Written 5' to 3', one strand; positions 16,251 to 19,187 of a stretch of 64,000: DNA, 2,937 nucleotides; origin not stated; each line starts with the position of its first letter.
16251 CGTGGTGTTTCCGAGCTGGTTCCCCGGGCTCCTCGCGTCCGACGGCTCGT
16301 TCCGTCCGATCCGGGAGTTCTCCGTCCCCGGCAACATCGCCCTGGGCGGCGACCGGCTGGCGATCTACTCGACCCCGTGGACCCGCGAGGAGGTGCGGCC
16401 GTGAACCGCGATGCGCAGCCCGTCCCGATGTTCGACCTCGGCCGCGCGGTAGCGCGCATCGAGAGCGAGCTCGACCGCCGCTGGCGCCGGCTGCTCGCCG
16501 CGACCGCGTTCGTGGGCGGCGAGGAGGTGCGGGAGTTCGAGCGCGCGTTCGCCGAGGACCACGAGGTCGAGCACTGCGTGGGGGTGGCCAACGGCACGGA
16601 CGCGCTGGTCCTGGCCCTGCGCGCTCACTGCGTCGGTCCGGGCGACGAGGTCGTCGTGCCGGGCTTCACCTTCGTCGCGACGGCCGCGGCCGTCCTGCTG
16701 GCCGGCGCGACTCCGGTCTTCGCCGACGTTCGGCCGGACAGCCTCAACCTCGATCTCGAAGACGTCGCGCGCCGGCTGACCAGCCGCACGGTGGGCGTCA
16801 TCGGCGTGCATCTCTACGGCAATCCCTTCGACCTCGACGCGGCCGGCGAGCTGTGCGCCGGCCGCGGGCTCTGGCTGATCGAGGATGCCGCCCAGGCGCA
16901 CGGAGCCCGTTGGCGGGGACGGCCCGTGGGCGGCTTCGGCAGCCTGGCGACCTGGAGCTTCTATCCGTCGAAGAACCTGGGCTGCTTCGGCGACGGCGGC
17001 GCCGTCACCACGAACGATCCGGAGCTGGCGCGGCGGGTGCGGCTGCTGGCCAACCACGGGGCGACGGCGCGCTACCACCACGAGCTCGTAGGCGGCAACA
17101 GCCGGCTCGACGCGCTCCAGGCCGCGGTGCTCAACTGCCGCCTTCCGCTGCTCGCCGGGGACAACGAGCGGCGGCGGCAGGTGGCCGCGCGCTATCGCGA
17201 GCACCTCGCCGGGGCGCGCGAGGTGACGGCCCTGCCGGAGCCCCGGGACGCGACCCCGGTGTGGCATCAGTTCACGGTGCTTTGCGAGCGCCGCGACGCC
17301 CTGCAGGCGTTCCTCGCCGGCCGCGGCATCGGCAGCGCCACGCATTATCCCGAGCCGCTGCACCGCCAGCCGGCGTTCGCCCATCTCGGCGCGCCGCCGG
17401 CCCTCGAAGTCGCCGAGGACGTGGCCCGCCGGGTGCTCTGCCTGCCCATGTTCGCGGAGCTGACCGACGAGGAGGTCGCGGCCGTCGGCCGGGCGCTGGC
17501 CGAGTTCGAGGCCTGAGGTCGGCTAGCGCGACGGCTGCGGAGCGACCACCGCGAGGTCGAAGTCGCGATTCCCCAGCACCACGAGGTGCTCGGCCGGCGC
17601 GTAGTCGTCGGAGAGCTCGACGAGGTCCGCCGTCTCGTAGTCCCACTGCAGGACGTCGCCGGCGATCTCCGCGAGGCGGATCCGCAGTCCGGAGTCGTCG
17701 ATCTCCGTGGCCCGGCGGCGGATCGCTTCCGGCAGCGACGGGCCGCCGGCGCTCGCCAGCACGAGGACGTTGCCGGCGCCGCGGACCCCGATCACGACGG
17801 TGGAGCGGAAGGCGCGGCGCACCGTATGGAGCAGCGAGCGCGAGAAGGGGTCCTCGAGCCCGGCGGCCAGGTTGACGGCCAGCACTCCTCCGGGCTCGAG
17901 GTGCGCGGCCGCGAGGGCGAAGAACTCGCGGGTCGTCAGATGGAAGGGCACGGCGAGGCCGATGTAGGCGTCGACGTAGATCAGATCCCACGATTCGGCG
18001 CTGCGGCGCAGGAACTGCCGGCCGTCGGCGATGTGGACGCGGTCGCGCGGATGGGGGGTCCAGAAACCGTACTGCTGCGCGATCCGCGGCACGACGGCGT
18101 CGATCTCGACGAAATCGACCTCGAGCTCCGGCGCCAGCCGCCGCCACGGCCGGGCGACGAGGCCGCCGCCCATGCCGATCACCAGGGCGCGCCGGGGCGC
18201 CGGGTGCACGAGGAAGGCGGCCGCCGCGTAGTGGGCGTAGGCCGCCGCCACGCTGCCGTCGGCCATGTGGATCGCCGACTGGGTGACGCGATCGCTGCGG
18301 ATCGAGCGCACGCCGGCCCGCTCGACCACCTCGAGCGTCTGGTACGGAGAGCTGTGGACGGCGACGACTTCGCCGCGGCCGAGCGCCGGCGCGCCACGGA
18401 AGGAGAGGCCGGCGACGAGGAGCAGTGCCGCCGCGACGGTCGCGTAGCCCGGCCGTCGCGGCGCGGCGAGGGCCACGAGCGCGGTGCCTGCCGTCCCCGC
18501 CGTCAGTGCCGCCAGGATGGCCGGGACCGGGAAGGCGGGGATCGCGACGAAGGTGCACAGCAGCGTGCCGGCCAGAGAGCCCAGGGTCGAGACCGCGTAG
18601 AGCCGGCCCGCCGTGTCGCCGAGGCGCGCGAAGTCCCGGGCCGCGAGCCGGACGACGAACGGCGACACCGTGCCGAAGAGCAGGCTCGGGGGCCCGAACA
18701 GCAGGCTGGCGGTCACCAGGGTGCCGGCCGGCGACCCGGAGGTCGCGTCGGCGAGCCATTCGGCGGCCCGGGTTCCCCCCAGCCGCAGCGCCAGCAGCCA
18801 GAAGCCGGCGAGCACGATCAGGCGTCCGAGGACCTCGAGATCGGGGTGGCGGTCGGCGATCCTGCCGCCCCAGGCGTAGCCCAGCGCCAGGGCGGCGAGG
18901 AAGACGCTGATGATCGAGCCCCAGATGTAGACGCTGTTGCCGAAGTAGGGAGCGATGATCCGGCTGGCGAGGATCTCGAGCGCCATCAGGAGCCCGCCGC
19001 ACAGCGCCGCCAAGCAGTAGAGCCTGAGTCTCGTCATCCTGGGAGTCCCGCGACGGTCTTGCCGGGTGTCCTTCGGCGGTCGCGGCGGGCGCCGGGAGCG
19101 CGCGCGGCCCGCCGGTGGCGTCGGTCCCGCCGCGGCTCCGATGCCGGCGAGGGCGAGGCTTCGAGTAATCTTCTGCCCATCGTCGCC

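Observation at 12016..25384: pilA-adjacent island of periplasmic-type glycosylation/modification genes with no obvious described counterpart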

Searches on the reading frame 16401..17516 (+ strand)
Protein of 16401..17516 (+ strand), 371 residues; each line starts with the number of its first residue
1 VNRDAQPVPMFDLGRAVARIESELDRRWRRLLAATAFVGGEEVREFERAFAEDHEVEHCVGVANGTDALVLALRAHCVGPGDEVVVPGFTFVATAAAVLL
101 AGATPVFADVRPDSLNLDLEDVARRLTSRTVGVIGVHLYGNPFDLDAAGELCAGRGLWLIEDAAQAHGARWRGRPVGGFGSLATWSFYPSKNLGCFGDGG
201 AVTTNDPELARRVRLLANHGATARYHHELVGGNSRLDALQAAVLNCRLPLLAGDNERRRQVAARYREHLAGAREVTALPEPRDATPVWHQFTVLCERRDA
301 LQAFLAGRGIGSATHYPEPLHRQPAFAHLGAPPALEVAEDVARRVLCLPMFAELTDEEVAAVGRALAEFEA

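Call 5: search_protein_families(library=pfam, proteins=[window:16401-17516:+], max_evalue=0.01)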
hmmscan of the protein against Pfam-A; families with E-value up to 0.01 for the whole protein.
window:16401-17516:+ (371 aa): 3 families
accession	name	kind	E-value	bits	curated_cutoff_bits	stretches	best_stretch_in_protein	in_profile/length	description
PF01041.23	DegT_DnrJ_EryC1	-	1.9e-113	379.8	19.8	1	21-366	4-359/360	DegT/DnrJ/EryC1/StrS aminotransferase family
PF00155.27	Aminotran_1_2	-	1.3e-05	25.1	19.7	1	45-134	46-145/361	Aminotransferase class I and II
PF01212.27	Beta_elim_lyase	-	0.00066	19.5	27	1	40-128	31-120/288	Beta-eliminating lyase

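Call 6: search_protein_families(library=ncbifam, proteins=[window:16401-17516:+], max_evalue=0.01)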
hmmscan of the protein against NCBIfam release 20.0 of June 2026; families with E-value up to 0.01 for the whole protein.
window:16401-17516:+ (371 aa): 19 families
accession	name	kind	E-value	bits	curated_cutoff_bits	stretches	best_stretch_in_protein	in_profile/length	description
TIGR03588.1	PseC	equivalog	1.7e-60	204.9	423.5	1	35-367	24-377/380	UDP-4-amino-4,6-dideoxy-N-acetyl-beta-L-altrosamine transaminase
NF008687.0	PRK11706.1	equivalog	2e-58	198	375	1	44-369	34-373/375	dTDP-4-amino-4,6-dideoxygalactose transaminase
TIGR04181.1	NHT_00031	hypoth_equivalog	1e-56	192.4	420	1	40-349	29-357/359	LegC family aminotransferase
TIGR04427.1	PLP_DesI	equivalog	3.7e-56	190.9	650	1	10-362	28-375/390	dTDP-4-dehydro-6-deoxyglucose aminotransferase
NF008658.2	PRK11658.1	equivalog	2.1e-50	171.5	631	1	36-368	28-375/379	UDP-4-amino-4-deoxy-L-arabinose aminotransferase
NF011936.0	PRK15407.1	equivalog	2e-44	152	423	2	39-218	63-249/440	lipopolysaccharide biosynthesis protein RfbH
TIGR02379.1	ECA_wecE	subfamily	1.6e-41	142.3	434.85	1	44-364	34-369/376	dTDP-4-amino-4,6-dideoxy-D-glucose transaminase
NF005816.0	PRK07682.1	equivalog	9.7e-07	27.7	620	1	46-134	83-168/390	aminotransferase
NF005817.0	PRK07683.1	equivalog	1.6e-06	27.1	575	1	62-134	94-166/387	aminotransferase A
NF006569.0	PRK09082.1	subfamily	4.8e-06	25.9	420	1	47-134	81-168/386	methionine aminotransferase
NF004770.0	PRK06108.1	subfamily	5.5e-06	25.4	422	1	46-134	86-175/396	pyridoxal phosphate-dependent aminotransferase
NF009079.0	PRK12414.1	subfamily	1.8e-05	23.9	481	1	60-134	93-167/384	methionine aminotransferase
NF005855.0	PRK07777.1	equivalog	4.1e-05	23.1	553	1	40-134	76-168/391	pyridoxal phosphate-dependent aminotransferase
NF041364.1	GntC_guanitoxin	equivalog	8.7e-05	21.6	415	1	59-133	62-138/356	guanitoxin biosynthesis PLP-dependent (S)-gamma-hydroxy-L-arginine cyclodehydratase GntC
NF002878.0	PRK03321.1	subfamily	9.3e-05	21.3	374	1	45-131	61-147/352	histidinol-phosphate transaminase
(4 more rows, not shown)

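Call 78: search_solved_structures(query=window:16401-17516:+, max_evalue=1e-30)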
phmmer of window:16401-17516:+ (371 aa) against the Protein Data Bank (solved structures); distinct sequences matched with E-value up to 1e-30: 40.
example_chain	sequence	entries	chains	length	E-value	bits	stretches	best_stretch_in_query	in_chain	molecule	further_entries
2oga_A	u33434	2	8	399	4.6e-95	322.1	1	6-359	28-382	Transaminase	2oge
7b0d_A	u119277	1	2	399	4.8e-90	305.6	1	4-369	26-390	Glutamine--scyllo-inositol transaminase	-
3frk_A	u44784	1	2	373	1.5e-83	284.3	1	19-361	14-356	QdtB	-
8e75_A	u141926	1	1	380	1.7e-82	280.8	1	11-357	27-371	DegT/DnrJ/EryC1/StrS aminotransferase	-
8e77_A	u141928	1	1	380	1.8e-82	280.7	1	11-357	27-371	DegT/DnrJ/EryC1/StrS aminotransferase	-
3nyu_A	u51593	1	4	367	3e-79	270.1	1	10-368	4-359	Aminotransferase WbpE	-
3nu7_A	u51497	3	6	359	5.5e-79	269.2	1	10-362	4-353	Aminotransferase WbpE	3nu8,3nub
3nys_A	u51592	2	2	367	2e-78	267.4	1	10-368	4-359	Aminotransferase WbpE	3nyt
7n63_A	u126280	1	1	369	3.5e-78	266.6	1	10-369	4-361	Putative aminotransferase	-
4qgr_A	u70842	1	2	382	7.5e-74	252.3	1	10-357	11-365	DegT/DnrJ/EryC1/StrS aminotransferase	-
5u1z_A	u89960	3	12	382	1.6e-65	224.9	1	17-362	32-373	Putative aminotransferase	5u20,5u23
5u21_A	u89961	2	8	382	1.1e-64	222.2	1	17-362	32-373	Putative aminotransferase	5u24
3uwc_A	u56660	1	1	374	4.3e-55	190.6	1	5-369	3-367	Nucleotide-sugar aminotransferase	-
3bn1_A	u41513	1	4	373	3.6e-53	184.3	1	40-366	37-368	Perosamine synthetase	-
3dr7_A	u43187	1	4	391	3.9e-53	184.2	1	40-366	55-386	Putative perosamine synthetase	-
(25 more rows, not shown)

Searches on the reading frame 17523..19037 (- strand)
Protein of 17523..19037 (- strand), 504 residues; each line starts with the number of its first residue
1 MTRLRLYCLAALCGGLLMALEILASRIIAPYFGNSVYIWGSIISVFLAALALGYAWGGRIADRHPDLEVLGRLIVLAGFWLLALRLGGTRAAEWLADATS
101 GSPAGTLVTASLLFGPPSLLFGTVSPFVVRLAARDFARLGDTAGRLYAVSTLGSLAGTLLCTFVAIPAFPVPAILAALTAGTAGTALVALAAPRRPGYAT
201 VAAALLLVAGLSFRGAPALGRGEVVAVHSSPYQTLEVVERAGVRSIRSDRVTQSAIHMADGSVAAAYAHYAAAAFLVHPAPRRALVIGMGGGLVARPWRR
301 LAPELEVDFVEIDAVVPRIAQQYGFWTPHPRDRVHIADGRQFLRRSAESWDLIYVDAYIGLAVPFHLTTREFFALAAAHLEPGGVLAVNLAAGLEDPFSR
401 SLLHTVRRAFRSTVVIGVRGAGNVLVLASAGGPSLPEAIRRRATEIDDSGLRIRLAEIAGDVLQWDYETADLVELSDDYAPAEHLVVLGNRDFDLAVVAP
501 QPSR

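Call 5: search_protein_families(library=pfam, proteins=[window:17523-19037:-], max_evalue=0.01)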
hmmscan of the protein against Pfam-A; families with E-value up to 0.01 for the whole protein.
window:17523-19037:- (504 aa): 3 families
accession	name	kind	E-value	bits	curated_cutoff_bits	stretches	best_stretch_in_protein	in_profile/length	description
PF01564.23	Spermine_synth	-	1.6e-09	38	22.9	1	275-388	13-130/186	Spermine/spermidine synthase domain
PF08242.18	Methyltransf_12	-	0.00019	22.6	30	1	285-386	1-98/98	Methyltransferase domain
PF13649.12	Methyltransf_25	-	0.0021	19.1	27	0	285-384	2-97/97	Methyltransferase domain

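Call 6: search_protein_families(library=ncbifam, proteins=[window:17523-19037:-], max_evalue=0.01)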
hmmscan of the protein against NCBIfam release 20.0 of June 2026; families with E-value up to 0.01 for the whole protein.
window:17523-19037:- (504 aa): 6 families
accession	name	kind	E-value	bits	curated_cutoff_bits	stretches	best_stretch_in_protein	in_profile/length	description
NF037959.1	MFS_SpdSyn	subfamily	8.7e-65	219.3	40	1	17-485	4-480/480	fused MFS/spermidine synthase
NF003380.0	PRK04457.1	equivalog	2.3e-24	85.8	304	1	232-447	19-238/265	polyamine aminopropyltransferase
NF002956.0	PRK03612.1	equivalog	2e-15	56.2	472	1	8-389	24-416/522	polyamine aminopropyltransferase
NF002010.0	PRK00811.1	equivalog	6.1e-15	55.2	260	1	224-409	25-213/287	polyamine aminopropyltransferase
TIGR00417.1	speE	equivalog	1.9e-12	47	249.55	1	273-390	65-186/271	spermidine synthase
NF002435.0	PRK01581.1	equivalog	3.5e-05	23.1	537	1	266-387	139-265/374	polyamine aminopropyltransferase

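Call 79: search_solved_structures(query=window:17523-19037:-, max_evalue=0.001)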
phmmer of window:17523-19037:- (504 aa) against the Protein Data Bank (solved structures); distinct sequences matched with E-value up to 0.001: 22.
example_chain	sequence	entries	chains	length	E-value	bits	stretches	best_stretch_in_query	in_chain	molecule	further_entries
3anx_A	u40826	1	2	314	1.2e-11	47.5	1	270-411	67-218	spermidine synthase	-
1uir_A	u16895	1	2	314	1.4e-11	47.3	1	270-411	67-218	Polyamine Aminopropyltransferase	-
6qmm_B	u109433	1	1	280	9.8e-10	41.2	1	221-389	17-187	Polyamine aminopropyltransferase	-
6o65_A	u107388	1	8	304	1.2e-09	40.8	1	276-390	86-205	Spermidine synthase 1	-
1xj5_A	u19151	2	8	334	1.6e-09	40.5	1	277-390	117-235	Spermidine synthase 1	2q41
6o63_A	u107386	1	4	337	1.6e-09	40.5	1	277-390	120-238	Spermidine synthase 1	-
6qmm_A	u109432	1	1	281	7.9e-09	38.2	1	221-389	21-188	Polyamine aminopropyltransferase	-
8iyi_A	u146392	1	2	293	2.3e-08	36.6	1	253-390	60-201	KLLA0B09372p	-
6o64_A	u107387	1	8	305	3.2e-08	36.2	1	280-390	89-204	Spermidine synthase 2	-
3gjy_A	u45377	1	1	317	1.9e-07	33.6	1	274-416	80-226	Spermidine synthase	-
1inl_A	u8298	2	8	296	5.3e-07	32.2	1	272-398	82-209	Spermidine synthase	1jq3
2e5w_A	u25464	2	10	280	8.1e-07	31.6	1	228-388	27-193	Probable spermidine synthase | spermidine synthase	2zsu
2b2c_A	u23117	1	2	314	8.2e-06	28.2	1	266-388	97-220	spermidine synthase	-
1iy9_A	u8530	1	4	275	1.4e-05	27.5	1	271-389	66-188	Spermidine synthase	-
7xif_A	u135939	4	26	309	3.5e-05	26.2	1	200-389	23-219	Polyamine aminopropyltransferase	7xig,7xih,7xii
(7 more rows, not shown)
